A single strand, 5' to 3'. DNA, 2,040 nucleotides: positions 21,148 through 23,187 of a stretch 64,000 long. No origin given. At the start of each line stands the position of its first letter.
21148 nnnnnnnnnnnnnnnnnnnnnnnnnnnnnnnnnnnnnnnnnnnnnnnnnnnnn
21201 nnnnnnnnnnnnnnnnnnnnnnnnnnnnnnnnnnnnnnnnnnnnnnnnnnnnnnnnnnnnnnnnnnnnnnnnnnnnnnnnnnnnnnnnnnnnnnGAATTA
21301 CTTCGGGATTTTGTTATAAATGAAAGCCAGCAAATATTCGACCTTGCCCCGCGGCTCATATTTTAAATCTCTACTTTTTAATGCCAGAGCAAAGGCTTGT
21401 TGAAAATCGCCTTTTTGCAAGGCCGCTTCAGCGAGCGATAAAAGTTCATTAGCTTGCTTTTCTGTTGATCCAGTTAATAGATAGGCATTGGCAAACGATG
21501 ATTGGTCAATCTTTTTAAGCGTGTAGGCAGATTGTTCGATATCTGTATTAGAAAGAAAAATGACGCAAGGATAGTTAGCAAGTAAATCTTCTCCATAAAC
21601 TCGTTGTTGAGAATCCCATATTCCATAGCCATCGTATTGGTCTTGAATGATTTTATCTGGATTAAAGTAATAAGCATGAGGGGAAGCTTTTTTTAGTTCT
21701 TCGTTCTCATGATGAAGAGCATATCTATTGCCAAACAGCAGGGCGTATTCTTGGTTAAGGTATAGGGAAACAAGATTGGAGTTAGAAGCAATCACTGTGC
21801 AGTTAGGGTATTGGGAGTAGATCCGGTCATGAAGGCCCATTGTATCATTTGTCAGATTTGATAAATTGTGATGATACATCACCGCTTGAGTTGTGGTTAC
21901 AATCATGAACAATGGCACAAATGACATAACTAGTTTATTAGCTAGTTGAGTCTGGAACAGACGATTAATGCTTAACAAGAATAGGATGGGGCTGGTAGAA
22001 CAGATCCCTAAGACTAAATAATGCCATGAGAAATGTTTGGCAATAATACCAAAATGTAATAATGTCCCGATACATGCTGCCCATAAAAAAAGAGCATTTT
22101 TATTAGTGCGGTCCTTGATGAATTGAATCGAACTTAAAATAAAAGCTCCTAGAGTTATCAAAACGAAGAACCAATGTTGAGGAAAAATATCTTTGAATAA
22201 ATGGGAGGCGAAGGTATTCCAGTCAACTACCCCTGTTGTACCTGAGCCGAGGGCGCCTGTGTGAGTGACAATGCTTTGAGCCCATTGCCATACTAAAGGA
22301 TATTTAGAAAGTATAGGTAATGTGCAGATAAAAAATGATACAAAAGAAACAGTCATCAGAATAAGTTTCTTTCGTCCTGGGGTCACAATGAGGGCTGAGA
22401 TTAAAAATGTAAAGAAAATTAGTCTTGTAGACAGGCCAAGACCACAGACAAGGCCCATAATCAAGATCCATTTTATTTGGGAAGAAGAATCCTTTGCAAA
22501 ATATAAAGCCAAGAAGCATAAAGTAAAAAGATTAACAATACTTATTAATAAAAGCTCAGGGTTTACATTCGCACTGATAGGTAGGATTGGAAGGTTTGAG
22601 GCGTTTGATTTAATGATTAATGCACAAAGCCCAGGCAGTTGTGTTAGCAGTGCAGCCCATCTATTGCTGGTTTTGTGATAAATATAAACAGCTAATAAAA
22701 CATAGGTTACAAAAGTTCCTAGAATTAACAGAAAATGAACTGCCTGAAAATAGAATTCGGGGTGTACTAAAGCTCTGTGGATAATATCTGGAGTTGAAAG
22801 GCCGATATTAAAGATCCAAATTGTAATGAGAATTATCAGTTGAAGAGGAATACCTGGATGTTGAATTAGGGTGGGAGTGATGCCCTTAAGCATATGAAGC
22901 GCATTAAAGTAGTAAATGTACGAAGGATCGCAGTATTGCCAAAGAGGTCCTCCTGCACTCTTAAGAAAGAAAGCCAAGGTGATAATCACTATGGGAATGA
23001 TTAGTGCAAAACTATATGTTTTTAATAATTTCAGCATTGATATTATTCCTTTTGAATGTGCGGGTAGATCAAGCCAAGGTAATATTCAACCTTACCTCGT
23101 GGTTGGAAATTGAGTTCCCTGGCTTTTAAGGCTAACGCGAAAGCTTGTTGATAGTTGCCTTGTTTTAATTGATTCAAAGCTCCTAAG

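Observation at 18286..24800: Three tandem paralogous polytopic membrane proteins of an unrecognised family, with a conserved '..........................…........' motif after TM1 and a TPR-like C-terminal tail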

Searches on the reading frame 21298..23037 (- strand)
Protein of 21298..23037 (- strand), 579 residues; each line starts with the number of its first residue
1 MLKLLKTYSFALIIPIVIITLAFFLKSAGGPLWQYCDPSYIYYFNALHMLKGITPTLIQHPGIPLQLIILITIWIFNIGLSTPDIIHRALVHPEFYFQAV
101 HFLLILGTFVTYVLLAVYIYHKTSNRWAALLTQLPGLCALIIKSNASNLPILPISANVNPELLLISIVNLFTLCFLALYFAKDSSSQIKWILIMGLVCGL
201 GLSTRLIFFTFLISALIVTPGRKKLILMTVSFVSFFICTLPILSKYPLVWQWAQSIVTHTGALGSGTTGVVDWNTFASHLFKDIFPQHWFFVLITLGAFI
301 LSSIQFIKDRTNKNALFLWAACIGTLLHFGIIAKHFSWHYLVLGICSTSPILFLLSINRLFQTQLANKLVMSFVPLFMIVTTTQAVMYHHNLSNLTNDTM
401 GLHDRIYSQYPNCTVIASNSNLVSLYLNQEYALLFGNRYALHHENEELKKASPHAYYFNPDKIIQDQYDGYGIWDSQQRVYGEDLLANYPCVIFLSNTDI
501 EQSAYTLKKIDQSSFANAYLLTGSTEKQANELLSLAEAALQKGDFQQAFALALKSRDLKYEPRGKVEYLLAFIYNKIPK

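Call 4: search_protein_families(library=pfam, proteins=[window:21298-23037:-], max_evalue=0.1)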
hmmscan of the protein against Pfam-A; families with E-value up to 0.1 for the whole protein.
window:21298-23037:- (579 aa): 0 families

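Call 6: search_protein_families(library=ncbifam, proteins=[window:21298-23037:-], max_evalue=1)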
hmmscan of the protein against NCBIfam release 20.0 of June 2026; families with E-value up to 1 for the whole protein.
window:21298-23037:- (579 aa): 0 families

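Call 8: find_homologous_proteins(query=window:21298-23037:-)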
Query window:21298-23037:- (579 aa): 8 proteins with E <= 0.001 among 8000 candidates.
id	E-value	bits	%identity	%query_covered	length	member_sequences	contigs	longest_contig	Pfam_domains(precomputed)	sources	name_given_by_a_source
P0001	0.0e+0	1303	100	100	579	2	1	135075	-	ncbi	-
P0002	1.8e-173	596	49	96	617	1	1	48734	-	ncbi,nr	ncbi:MAG: hypothetical protein HQL15_02420 [Candidatus Omnitrophica bacterium]|nr:hypothetical prote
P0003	5.5e-162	559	50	92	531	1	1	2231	-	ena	-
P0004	6.5e-137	476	40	100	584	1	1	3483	-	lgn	-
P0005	2.8e-135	470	42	100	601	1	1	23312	-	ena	-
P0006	4.2e-129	450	39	100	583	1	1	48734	-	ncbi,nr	ncbi:MAG: hypothetical protein HQL15_02415 [Candidatus Omnitrophica bacterium]|nr:hypothetical prote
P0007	8.2e-87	310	33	100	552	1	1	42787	-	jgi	jgi:hypothetical protein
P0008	1.6e-5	42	23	41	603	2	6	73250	-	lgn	-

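Call 22: find_encoding_contigs(protein=P0002, flank=10000, max_places=3)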
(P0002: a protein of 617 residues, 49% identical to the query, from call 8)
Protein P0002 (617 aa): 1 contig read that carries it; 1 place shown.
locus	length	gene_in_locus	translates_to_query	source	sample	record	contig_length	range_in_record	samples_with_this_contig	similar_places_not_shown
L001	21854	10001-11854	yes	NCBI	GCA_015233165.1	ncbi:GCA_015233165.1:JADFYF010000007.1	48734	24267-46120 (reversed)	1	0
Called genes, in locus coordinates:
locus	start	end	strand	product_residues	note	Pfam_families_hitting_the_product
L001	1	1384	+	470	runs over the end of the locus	PF00890:FAD_binding_2 (faint), PF01134:GIDA (faint), PF01494:FAD_binding_3 (faint), PF07992:Pyr_redox_2, PF12831:FAD_oxidored (weak), PF13450:NAD_binding_8 (weak), PF00070:Pyr_redox, PF02852:Pyr_redox_dim, +1 more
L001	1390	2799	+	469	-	PF13231:PMT_2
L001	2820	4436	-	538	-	-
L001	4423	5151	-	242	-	PF00535:Glycos_transf_2, PF10111:Glyco_tranf_2_2, PF13641:Glyco_tranf_2_3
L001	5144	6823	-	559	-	PF10131:PTPS_related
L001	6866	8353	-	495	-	PF09586:YfhO (faint), PF10131:PTPS_related, PF13231:PMT_2 (weak)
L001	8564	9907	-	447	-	PF13231:PMT_2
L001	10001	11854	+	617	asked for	-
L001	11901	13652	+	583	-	-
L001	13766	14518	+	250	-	PF00535:Glycos_transf_2, PF13641:Glyco_tranf_2_3 (weak)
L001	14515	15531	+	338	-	PF01073:3Beta_HSD, PF01370:Epimerase, PF02719:Polysacc_synt_2, PF04321:RmlD_sub_bind, PF05368:NmrA (faint), PF07993:NAD_binding_4 (faint), PF16363:GDP_Man_Dehyd, PF13460:NAD_binding_10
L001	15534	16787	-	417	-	-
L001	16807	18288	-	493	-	-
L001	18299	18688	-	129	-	PF00072:Response_reg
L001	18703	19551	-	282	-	PF00512:HisKA (weak), PF02518:HATPase_c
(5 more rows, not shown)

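Call 23: find_encoding_contigs(protein=P0007, flank=10000, max_places=3)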
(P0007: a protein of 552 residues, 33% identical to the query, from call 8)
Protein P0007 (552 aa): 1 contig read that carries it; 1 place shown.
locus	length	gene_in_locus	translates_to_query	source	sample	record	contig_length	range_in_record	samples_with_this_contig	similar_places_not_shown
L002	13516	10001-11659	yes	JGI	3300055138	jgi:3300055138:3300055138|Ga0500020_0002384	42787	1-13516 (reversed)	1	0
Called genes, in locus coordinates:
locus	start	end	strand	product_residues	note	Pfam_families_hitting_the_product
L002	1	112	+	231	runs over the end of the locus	PF00535:Glycos_transf_2, PF10111:Glyco_tranf_2_2 (weak), PF13641:Glyco_tranf_2_3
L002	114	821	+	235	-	PF05219:DREV (weak), PF06080:DUF938 (faint), PF13489:Methyltransf_23, PF13847:Methyltransf_31 (weak), PF08241:Methyltransf_11, PF08242:Methyltransf_12, PF13649:Methyltransf_25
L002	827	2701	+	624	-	PF13231:PMT_2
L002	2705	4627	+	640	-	PF13231:PMT_2 (weak)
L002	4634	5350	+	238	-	PF00535:Glycos_transf_2, PF10111:Glyco_tranf_2_2 (weak), PF13641:Glyco_tranf_2_3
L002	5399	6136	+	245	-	-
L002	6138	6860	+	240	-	PF00535:Glycos_transf_2, PF10111:Glyco_tranf_2_2 (weak)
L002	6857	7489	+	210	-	PF07719:TPR_2 (faint), PF13181:TPR_8 (faint), PF00515:TPR_1 (weak)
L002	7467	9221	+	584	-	-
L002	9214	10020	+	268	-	PF01596:Methyltransf_3, PF13578:Methyltransf_24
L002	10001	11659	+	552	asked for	-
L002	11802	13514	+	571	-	?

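Call 24: predict_structure(alignment_id=A2)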
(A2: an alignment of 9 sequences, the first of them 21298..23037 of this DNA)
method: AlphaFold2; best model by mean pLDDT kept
length: 579 residues; sequences in the alignment: 9
mean_pLDDT: 76.5   pTM: 0.73
mean pLDDT of the five models: 76.5, 76.3, 73.6, 71.6, 68.4
residues with pLDDT >= 90: 133; 70-90: 287; 50-70: 84; < 50: 75
segments of 3 or more residues with pLDDT < 50: 146-154, 251-269, 420-454, 462-469
pLDDT, mean of each block of 10 residues (from residue 1): 80 87 77 60 78 59 79 92 85 84 89 93 90 82 53 55 87 95 92 93 79 92 92 81 52 42 36 72 80 90 89 92 90 70 86 83 77 87 84 79 84 71 38 32 43 57 48 70 85 77 81 82 88 91 91 86 75 78
secondary structure, 60 per line:
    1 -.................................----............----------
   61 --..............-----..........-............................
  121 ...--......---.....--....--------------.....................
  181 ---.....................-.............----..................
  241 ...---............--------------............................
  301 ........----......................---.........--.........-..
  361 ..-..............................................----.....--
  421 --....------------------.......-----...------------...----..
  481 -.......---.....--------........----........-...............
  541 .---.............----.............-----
elements in order: H2-34 H39-50 H63-76 H82-91 H93-123 H126-131 H135-139 H142-145 H160-180 H184-204 H206-218 H223-243 H247-258 H273-308 H313-334 H338-346 H349-357 H359-362 H364-409 E414-418 H423-426 H445-451 E457-459 E472-474 H482-488 E492-496 E505-512 E517-524 H526-541 H545-557 H562-574

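Call 26: search_protein_representatives(alignment_id=A3)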
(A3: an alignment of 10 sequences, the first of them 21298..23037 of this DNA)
Query: 10 sequences, 585 profile positions. Proteins with E-value up to 0.001 (for the whole library): 2401; up to 1e-10: 1964; up to 1e-30: 1172. The best 150 are listed.
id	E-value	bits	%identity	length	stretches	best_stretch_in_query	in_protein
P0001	1.7e-257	872.1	-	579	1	4-584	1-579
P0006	6.8e-253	856.9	-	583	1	4-585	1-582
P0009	3.1e-235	798.6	-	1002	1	4-584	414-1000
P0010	2.8e-228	775.6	-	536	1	52-585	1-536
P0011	2.1e-222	756.2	-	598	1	5-584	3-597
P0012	1.7e-184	631.1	-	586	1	7-582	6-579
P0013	5.5e-182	622.8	-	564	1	5-580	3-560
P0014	7.3e-176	602.6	-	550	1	24-584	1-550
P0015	6.7e-170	582.9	-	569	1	5-583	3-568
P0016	1.5e-165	568.5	-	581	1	4-584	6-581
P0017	6.5e-158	543.3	-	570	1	9-572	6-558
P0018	8.1e-157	539.7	-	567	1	7-583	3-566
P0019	3.0e-154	531.2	-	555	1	4-583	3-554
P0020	4.5e-152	524.0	-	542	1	5-558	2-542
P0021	2.1e-131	455.7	-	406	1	5-386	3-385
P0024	1.1e-112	393.9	-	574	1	9-563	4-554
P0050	3.0e-81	290.1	-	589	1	14-566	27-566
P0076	3.3e-69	250.4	-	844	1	9-475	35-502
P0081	1.3e-67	245.1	-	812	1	11-539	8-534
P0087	2.4e-67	244.2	-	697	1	11-468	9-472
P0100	1.7e-64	234.8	-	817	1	7-463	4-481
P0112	5.2e-63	229.9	-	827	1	11-485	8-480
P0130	1.1e-61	225.5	-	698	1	11-480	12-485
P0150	2.0e-60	221.3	-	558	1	6-475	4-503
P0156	4.3e-60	220.3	-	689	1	11-399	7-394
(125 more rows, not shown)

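Call 27: search_protein_families(library=pfam, proteins=[P0024, P0050, P0076, P0081, P0087, P0100, P0112, P0130, P0150, P0156], max_evalue=0.1)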
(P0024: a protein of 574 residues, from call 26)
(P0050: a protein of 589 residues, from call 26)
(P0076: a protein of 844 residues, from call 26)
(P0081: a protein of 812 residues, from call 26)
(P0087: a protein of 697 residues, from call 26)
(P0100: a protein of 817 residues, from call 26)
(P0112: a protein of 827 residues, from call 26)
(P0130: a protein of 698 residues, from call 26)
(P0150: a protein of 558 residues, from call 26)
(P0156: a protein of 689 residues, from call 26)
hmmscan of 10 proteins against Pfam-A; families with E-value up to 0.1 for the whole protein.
P0024 (574 aa): 0 families

P0050 (589 aa): 0 families

P0076 (844 aa): 0 families

P0081 (812 aa): 0 families

P0087 (697 aa): 1 family
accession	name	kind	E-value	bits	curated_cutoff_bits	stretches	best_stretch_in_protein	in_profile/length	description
PF19507.4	DUF6041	-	0.004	17.6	27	1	92-179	41-123/140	Family of unknown function (DUF6041)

P0100 (817 aa): 0 families

P0112 (827 aa): 1 family
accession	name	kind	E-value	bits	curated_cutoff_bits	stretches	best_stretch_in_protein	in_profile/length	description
PF02018.23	CBM_4_9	-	3.6e-05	24.6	25.9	0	710-809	27-135/136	Carbohydrate binding domain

P0130 (698 aa): 0 families

P0150 (558 aa): 0 families

P0156 (689 aa): 0 families

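Call 33: find_related_loci(query=A3, collection=genome_contigs, flank=8000)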
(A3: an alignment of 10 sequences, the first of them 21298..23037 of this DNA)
Query A3 (579 aa) in genome_contigs; peptide patterns used: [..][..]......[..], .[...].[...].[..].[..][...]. (x = any residue, [..] = any of these).
173 stretches matched a pattern; 127 encode a relative of the query (tblastn E <= 1e-3); the best 80 are kept; 80 distinct loci.
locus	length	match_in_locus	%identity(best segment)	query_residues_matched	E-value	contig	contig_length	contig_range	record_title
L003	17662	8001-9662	49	25-579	6e-176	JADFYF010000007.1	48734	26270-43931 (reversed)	MAG: Candidatus Omnitrophota bacterium isolate nDJH6bin18 nDJH6_bin18_NODE_7_length_48734_cov_4.449524, whole genome sho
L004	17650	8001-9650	39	2-567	1e-126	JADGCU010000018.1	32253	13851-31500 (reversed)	MAG: Candidatus Omnitrophota bacterium isolate nXXbin4 nXX_bin4_NODE_143_length_32253_cov_6.387912, whole genome shotgun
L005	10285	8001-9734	38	1-577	1e-124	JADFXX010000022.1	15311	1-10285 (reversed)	MAG: Candidatus Omnitrophota bacterium isolate nDJH2bin18 nDJH2_bin18_NODE_22_length_15311_cov_65.595166, whole genome s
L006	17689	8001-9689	38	1-573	3e-116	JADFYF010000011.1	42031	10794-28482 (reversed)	MAG: Candidatus Omnitrophota bacterium isolate nDJH6bin18 nDJH6_bin18_NODE_11_length_42031_cov_4.029544, whole genome sh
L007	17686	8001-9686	34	2-574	2e-99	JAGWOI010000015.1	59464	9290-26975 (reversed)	MAG: Candidatus Omnitrophota bacterium isolate REEB252 contig-150_712, whole genome shotgun sequence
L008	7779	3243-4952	34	1-574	3e-98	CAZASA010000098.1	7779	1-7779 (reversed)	MAG TPA_asm: uncultured Planctomycetales bacterium isolate binchicken_co241_31 genome assembly, contig: NODE_10112_lengt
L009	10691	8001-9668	34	1-567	8e-91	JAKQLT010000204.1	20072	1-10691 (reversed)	MAG: Candidatus Omnitrophota bacterium isolate USDV_maxbin.202 k141_1088746, whole genome shotgun sequence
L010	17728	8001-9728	34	2-577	9e-87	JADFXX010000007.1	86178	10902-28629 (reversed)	MAG: Candidatus Omnitrophota bacterium isolate nDJH2bin18 nDJH2_bin18_NODE_7_length_86178_cov_65.900512, whole genome sh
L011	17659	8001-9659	29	9-557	1e-60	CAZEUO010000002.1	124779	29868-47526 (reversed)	MAG TPA_asm: uncultured Planctomycetales bacterium isolate SRP178908_co1_326 genome assembly, contig: NODE_52_length_124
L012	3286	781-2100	27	25-458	2e-35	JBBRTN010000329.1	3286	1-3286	MAG: Ignavibacteria bacterium isolate La2_metabat2.229 La2_metabat2.229_K_2544555L3286_cov_8.0000, whole genome shotgun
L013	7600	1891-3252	27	13-469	2e-33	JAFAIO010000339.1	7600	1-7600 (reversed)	MAG: Verrucomicrobiota bacterium isolate CP_BE_BS_R1_1 BE_BS_R1_k147_1077540, whole genome shotgun sequence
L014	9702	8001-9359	28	6-470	3e-33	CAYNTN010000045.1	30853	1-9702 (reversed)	MAG TPA_asm: uncultured Ignavibacteriaceae bacterium isolate SRP173033_co3_149 genome assembly, contig: NODE_1579_length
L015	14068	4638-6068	24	36-516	7e-32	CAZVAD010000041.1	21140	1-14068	MAG TPA_asm: uncultured Mariniphaga sp. isolate binchicken_co39_606 genome assembly, contig: NODE_6099_length_21140_cov_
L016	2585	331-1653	29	8-440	1e-31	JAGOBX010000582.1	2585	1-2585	Candidatus Dependentiae bacterium isolate Go_SlDig_bin_425 Go_SlDig_167344_length_2585_cov_4.055330, whole genome shotgu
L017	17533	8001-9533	25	2-517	3e-31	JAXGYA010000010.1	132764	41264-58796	MAG: Mariniphaga sp. isolate AnMBR.bin502 bin502_10, whole genome shotgun sequence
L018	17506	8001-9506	22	12-516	5e-31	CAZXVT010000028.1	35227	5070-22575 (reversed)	MAG TPA_asm: uncultured Maribellus sp. isolate binchicken_co269_73 genome assembly, contig: NODE_1023_length_35227_cov_8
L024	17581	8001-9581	26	2-526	1e-28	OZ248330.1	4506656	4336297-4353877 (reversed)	Burkholderiaceae bacterium isolate RE-10 genome assembly, chromosome: RE-10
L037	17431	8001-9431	23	13-481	8e-26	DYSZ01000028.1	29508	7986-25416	MAG TPA_asm: Draconibacterium orientale isolate SulCav_PC08_3_11_41_11 SulCav_PC08-3_808_length_29508_cov_7.226564, whol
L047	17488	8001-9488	24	3-499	1e-23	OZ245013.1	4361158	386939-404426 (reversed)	MAG: Nitrospirales bacterium isolate 31013e2f-7cfe-4e21-8dd9-d4b9e95f9b23 genome assembly, chromosome: 1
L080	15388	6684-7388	28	37-272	2e-18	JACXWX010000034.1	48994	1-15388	Phormidium tenue FACHB-886 contig34, whole genome shotgun sequence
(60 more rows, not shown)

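Call 41: list_cluster_members(proteins=[P0024, P0050, P0076, P0081, P0087, P0100, P0112, P0130, P0150, P0156])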
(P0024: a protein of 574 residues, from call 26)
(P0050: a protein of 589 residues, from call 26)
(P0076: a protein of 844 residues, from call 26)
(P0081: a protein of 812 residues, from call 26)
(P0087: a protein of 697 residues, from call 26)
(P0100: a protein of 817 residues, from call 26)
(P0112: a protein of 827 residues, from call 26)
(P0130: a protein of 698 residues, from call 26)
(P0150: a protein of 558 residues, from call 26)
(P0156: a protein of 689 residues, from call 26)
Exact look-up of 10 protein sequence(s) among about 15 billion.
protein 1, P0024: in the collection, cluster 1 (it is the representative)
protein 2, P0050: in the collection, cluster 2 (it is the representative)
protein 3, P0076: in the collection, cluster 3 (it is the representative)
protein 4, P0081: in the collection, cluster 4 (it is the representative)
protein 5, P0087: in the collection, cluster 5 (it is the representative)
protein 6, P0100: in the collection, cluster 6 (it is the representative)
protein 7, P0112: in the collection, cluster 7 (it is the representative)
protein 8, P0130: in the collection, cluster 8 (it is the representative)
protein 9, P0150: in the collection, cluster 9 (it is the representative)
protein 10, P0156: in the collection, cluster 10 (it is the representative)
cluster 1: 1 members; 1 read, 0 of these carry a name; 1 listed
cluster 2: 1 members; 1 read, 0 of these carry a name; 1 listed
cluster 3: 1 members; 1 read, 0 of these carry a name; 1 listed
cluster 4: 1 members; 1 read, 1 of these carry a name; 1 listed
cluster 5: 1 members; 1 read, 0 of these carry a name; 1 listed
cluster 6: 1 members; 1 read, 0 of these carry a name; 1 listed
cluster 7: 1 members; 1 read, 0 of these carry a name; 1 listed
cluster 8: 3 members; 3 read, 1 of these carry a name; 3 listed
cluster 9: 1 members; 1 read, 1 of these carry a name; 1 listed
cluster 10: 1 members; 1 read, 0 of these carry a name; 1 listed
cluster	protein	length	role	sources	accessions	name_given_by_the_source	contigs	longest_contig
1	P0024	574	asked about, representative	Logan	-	-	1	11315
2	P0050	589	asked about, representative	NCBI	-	-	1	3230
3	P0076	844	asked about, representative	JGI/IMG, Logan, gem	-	-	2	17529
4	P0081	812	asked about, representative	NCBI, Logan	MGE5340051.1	MAG: hypothetical protein ACM3SY_01100 [Candidatus Omnitrophota bacterium]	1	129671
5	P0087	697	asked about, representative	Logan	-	-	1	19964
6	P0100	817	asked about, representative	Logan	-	-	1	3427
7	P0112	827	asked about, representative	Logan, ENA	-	-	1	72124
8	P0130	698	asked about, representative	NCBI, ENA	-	-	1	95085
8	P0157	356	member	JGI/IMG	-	hypothetical protein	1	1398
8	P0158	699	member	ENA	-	-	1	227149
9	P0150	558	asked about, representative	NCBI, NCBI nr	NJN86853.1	MAG: hypothetical protein HC881_11765 [Leptolyngbyaceae cyanobacterium SL_7_1] | hypothetical protein [Leptolyngbyaceae cyanobacterium SL_7_1]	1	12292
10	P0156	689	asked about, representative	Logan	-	-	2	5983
